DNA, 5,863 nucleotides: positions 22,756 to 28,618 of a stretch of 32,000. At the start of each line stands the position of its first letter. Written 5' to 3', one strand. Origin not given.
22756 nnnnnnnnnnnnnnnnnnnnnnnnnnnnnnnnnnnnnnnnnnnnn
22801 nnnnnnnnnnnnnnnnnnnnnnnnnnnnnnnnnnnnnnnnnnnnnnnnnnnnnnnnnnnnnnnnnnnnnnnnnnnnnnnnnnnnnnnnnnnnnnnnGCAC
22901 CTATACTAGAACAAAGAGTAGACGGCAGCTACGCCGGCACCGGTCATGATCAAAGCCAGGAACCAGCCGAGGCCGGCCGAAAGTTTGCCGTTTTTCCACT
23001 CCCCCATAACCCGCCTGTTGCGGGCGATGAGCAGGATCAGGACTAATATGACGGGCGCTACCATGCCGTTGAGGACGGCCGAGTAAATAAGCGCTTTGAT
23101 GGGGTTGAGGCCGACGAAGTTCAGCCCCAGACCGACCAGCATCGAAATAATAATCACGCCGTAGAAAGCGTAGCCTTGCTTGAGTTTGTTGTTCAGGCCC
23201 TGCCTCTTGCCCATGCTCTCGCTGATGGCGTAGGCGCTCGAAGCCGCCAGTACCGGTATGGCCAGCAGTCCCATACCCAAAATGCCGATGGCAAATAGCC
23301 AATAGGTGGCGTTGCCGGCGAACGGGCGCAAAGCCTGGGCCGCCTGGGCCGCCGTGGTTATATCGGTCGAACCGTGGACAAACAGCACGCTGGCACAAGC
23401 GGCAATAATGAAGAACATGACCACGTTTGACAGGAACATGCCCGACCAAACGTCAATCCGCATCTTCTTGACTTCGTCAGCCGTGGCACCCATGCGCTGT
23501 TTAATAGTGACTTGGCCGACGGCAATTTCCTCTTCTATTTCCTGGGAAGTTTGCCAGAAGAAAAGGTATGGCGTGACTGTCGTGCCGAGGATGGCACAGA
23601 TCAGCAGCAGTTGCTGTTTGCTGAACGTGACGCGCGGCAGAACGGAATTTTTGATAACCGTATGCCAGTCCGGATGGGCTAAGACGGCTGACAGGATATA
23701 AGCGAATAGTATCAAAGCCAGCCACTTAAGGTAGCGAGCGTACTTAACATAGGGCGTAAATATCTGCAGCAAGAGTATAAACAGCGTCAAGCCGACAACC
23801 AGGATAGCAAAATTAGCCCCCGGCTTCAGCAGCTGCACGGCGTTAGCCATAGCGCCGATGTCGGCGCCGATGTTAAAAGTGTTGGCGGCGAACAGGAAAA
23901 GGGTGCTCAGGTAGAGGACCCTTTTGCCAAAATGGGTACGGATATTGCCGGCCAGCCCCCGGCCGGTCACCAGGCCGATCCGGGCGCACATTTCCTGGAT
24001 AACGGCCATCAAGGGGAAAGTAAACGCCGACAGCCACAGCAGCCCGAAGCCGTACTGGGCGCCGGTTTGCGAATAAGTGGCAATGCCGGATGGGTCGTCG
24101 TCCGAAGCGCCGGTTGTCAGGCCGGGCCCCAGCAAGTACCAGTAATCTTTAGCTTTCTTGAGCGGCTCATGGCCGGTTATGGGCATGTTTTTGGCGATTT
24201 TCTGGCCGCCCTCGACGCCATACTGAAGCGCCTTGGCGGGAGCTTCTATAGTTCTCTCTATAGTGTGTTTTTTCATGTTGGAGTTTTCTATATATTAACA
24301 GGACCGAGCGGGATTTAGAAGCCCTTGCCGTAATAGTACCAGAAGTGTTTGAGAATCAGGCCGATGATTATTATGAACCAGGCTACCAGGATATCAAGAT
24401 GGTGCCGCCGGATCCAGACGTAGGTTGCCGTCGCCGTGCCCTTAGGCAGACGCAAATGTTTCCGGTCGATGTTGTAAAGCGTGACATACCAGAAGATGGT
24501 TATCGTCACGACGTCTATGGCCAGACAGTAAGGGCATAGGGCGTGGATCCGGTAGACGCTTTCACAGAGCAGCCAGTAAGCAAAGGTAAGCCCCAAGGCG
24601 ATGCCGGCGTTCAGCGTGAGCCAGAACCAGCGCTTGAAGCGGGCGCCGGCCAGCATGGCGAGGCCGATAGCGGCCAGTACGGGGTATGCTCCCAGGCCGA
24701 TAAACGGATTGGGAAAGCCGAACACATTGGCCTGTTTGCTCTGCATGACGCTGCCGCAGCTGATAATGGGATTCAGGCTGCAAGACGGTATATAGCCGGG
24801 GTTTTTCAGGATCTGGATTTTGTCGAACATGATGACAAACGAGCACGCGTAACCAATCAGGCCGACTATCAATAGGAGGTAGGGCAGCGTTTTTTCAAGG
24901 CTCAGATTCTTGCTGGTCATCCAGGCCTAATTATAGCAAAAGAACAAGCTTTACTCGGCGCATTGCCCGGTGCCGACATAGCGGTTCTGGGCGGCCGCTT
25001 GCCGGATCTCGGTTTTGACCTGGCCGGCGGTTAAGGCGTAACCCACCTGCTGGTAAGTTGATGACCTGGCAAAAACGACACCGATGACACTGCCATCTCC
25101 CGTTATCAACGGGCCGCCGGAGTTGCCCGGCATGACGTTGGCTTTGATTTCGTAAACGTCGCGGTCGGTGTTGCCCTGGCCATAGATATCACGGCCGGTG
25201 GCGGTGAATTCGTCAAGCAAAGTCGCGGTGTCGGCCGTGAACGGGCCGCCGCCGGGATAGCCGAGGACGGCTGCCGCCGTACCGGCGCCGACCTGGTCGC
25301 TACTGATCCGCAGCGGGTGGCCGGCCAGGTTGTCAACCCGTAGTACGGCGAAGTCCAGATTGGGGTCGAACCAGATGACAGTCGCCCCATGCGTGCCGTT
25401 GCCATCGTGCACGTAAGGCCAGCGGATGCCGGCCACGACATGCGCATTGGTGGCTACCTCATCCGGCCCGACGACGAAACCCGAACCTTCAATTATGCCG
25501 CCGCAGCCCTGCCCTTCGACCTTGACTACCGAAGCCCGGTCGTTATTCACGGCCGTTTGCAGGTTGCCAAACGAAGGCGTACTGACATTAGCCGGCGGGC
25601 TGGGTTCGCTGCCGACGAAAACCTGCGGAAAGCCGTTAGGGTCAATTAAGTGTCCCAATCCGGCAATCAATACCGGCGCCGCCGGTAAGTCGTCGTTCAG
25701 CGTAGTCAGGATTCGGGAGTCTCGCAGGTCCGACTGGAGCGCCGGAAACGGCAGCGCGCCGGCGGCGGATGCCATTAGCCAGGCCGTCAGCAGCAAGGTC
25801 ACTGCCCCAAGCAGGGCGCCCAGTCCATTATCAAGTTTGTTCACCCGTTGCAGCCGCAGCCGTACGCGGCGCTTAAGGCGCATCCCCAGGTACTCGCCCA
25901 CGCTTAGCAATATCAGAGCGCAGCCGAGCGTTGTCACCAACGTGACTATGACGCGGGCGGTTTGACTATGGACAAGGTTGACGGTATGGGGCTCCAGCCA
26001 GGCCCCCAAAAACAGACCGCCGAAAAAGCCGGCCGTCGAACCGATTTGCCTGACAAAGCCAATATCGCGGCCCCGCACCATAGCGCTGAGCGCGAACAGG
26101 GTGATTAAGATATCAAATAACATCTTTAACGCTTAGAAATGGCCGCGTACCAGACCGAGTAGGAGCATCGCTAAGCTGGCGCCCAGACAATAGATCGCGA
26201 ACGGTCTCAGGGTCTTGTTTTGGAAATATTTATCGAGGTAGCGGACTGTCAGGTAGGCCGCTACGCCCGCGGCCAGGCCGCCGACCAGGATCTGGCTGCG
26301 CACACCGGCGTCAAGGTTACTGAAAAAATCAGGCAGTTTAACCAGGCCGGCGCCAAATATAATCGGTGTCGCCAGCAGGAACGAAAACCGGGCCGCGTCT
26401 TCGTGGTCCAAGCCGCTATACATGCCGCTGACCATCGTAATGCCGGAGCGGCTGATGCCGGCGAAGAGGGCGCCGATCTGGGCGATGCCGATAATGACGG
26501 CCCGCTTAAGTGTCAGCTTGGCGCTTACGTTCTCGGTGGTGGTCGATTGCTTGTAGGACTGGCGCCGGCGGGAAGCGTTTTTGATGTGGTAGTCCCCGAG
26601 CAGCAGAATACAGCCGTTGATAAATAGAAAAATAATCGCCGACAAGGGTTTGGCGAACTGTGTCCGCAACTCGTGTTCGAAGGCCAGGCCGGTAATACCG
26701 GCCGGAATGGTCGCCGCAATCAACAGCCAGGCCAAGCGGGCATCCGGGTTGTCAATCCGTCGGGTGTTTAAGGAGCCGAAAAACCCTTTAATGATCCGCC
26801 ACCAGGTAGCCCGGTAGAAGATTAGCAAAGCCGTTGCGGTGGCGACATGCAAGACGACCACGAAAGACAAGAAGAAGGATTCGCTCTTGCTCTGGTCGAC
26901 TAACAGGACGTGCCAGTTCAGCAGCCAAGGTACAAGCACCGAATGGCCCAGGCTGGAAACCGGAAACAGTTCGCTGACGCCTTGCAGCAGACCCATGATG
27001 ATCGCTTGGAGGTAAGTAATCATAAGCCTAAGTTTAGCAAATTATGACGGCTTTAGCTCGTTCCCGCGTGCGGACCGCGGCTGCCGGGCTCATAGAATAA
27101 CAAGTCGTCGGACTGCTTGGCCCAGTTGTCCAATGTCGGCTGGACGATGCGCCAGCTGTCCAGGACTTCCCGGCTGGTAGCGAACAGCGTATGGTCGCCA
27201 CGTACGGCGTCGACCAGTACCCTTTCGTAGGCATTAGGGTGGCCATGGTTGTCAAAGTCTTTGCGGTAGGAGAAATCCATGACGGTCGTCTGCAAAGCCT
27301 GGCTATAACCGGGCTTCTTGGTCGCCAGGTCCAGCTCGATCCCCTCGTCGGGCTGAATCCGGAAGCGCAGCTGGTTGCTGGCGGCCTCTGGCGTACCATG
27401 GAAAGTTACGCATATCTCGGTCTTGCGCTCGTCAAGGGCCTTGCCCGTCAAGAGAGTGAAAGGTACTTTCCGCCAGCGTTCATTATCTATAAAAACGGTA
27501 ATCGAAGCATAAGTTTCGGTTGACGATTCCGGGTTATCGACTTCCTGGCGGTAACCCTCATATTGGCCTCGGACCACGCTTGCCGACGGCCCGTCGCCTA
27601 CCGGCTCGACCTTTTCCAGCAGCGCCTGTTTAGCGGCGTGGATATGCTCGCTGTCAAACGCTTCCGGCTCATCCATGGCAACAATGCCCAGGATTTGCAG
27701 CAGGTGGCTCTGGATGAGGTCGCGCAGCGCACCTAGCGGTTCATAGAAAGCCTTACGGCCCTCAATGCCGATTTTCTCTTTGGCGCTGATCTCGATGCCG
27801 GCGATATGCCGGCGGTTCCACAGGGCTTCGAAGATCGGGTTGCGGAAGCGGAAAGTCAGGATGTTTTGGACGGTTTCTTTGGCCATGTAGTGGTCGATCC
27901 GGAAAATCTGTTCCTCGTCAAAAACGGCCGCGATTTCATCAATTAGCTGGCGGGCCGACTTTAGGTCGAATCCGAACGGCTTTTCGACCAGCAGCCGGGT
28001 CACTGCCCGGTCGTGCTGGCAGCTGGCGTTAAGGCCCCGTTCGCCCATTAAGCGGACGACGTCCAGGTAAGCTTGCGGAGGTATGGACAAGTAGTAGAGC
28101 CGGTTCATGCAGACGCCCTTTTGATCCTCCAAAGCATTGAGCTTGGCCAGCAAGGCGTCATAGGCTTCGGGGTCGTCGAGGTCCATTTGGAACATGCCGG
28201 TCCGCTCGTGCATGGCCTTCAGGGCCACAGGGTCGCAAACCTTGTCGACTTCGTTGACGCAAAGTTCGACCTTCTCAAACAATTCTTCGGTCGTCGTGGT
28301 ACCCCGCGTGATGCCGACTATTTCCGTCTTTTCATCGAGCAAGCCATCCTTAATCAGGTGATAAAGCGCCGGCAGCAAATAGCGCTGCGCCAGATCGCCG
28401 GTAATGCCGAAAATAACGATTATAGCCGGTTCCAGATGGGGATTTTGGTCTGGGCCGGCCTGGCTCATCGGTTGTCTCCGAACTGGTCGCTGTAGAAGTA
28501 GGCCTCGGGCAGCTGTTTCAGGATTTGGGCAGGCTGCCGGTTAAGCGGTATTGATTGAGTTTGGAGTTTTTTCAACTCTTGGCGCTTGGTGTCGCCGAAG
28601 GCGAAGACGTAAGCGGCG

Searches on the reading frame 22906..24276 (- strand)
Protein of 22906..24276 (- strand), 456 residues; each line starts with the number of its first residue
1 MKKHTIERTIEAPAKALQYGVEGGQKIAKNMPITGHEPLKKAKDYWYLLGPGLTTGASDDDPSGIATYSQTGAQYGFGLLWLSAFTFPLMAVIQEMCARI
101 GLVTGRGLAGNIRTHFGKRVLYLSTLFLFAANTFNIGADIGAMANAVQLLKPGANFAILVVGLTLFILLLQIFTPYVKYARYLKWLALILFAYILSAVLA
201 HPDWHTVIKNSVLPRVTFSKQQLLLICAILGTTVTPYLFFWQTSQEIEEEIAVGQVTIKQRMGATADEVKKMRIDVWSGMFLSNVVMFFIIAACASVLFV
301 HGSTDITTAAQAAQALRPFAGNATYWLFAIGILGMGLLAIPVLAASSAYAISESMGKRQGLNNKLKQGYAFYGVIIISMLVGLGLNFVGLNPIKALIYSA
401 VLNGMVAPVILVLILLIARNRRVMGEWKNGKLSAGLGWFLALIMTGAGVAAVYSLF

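Call 16: search_protein_families(library=pfam, proteins=[window:22906-24276:-], max_evalue=0.001)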
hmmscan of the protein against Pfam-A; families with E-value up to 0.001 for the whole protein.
window:22906-24276:- (456 aa): 1 family
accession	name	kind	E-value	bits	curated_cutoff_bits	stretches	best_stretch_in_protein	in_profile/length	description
PF01566.24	Nramp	-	3.9e-83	279.9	29.8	1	65-430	1-356/357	Natural resistance-associated macrophage protein-like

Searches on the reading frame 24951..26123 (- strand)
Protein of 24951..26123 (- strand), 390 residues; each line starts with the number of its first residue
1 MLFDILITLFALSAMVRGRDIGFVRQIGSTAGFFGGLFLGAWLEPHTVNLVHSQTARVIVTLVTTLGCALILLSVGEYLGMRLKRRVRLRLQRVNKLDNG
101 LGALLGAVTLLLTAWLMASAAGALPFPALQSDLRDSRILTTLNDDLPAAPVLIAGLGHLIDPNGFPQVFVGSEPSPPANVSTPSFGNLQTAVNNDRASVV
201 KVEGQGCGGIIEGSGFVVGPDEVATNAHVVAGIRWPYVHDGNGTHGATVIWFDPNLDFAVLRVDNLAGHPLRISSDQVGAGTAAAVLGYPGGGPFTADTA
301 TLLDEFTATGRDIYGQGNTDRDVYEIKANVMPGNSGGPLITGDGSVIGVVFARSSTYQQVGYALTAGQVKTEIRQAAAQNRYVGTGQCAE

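Call 63: search_protein_families(library=pfam, proteins=[window:24951-26123:-], max_evalue=0.00001)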
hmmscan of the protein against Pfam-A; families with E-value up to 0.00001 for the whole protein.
window:24951-26123:- (390 aa): 3 families
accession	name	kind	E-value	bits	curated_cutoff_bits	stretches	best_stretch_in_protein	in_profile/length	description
PF13365.12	Trypsin_2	-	5.1e-21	76.4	27.6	1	213-349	1-144/144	Trypsin-like peptidase domain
PF02674.22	Colicin_V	-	7.6e-17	62.1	29.3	1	3-143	1-140/144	Colicin V production protein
PF00089.32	Trypsin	-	2.2e-09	37.9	20.6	1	214-355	28-200/220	Trypsin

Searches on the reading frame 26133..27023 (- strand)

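Call 63: search_protein_families(library=pfam, proteins=[window:26133-27023:-], max_evalue=0.00001)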
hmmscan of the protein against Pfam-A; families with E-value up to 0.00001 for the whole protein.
window:26133-27023:- (296 aa): 2 families
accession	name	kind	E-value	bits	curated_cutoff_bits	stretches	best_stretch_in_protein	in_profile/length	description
PF02673.24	BacA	-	2.3e-70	237.7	33.4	1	7-283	1-255/257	Bacitracin resistance protein BacA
PF01925.25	TauE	-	1.8e-06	28.3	32.6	1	54-283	29-233/237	Sulfite exporter TauE/SafE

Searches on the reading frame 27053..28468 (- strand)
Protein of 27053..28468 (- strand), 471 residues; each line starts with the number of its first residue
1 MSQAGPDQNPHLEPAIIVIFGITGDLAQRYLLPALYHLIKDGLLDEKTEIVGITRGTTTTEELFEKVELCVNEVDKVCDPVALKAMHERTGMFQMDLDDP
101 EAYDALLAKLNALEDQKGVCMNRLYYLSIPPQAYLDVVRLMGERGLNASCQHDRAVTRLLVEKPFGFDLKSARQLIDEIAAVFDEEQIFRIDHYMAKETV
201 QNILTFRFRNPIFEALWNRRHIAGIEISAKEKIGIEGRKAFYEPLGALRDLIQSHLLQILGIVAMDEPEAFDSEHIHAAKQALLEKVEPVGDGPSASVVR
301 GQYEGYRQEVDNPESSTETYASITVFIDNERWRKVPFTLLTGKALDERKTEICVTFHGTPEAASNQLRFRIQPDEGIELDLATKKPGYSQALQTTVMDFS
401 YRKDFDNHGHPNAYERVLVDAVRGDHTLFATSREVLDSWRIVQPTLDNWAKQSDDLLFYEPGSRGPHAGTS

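Call 63: search_protein_families(library=pfam, proteins=[window:27053-28468:-], max_evalue=0.00001)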
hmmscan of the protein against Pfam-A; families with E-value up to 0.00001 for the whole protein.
window:27053-28468:- (471 aa): 2 families
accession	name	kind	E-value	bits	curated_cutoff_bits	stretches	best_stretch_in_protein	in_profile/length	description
PF02781.21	G6PD_C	-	2.4e-86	289.9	27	1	204-468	1-283/296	Glucose-6-phosphate dehydrogenase, C-terminal domain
PF00479.28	G6PD_N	-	2.8e-52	178.4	22.1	1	18-202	1-183/183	Glucose-6-phosphate dehydrogenase, NAD binding domain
